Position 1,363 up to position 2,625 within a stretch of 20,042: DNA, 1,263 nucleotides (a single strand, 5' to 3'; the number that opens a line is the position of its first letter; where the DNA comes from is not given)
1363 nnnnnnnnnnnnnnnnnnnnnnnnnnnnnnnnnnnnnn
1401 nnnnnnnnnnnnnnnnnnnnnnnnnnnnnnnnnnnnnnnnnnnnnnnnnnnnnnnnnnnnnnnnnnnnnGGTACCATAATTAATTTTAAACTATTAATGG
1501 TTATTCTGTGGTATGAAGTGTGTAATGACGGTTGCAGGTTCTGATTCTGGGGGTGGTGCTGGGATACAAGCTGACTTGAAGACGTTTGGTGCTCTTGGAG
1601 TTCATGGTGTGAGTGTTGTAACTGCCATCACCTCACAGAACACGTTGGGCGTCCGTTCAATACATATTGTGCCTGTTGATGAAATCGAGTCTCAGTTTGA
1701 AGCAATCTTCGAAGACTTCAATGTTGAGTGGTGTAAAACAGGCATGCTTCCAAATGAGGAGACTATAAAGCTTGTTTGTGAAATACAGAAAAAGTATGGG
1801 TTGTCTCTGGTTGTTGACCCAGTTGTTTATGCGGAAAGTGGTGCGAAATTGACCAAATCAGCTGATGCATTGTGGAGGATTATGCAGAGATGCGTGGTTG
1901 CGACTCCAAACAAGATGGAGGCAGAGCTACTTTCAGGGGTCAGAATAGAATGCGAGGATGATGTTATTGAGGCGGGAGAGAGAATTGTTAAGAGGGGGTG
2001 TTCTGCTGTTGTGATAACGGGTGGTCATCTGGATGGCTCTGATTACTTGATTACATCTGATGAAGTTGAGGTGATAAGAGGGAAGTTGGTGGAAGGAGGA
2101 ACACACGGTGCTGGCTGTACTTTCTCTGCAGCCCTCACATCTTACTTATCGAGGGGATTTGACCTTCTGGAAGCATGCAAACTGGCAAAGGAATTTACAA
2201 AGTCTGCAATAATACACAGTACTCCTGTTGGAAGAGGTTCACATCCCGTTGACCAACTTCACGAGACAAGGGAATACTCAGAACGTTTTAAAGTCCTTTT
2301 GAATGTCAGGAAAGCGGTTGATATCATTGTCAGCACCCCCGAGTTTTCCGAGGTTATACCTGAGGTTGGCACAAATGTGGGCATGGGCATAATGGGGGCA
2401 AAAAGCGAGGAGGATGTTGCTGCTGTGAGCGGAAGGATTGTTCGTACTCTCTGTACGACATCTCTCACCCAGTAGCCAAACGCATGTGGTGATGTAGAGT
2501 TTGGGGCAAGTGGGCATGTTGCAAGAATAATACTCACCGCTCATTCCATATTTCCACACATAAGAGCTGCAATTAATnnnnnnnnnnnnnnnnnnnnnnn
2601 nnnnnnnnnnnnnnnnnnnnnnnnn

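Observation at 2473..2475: In-frame TAG inside the ThiN domain of ThiDN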

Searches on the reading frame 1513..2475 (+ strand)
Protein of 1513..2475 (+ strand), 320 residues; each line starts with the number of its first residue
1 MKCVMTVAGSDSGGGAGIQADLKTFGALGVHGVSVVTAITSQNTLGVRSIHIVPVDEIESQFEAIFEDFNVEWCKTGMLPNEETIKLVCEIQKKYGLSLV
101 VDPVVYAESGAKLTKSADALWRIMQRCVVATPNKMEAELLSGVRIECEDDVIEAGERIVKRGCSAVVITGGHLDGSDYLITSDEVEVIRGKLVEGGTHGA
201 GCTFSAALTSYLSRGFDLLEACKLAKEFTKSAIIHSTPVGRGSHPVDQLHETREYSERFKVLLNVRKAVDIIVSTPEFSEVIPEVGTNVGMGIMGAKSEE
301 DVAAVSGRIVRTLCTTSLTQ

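Call 11: find_encoding_contigs(protein=window:1513-2475:+, flank=10000, max_places=6)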
Protein window:1513-2475:+ (320 aa): 1 contig read that carries it; 1 place shown.
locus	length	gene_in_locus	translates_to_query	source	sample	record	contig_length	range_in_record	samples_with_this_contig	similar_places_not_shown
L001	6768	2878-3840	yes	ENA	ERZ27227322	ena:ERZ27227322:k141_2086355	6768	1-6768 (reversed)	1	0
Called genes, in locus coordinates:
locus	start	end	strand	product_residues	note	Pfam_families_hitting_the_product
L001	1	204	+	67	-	?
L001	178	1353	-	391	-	PF04894:Nre_N, PF04895:Nre_C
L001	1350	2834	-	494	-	PF00289:Biotin_carb_N, PF02222:ATP-grasp, PF02786:CPSase_L_D2, PF07478:Dala_Dala_lig_C, PF02785:Biotin_carb_C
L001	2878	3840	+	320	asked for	PF08543:Phos_pyr_kin, PF00294:PfkB, PF10120:ThiN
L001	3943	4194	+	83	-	PF10120:ThiN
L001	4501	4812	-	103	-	PF02277:DBI_PRT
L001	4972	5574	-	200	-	PF02277:DBI_PRT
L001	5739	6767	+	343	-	?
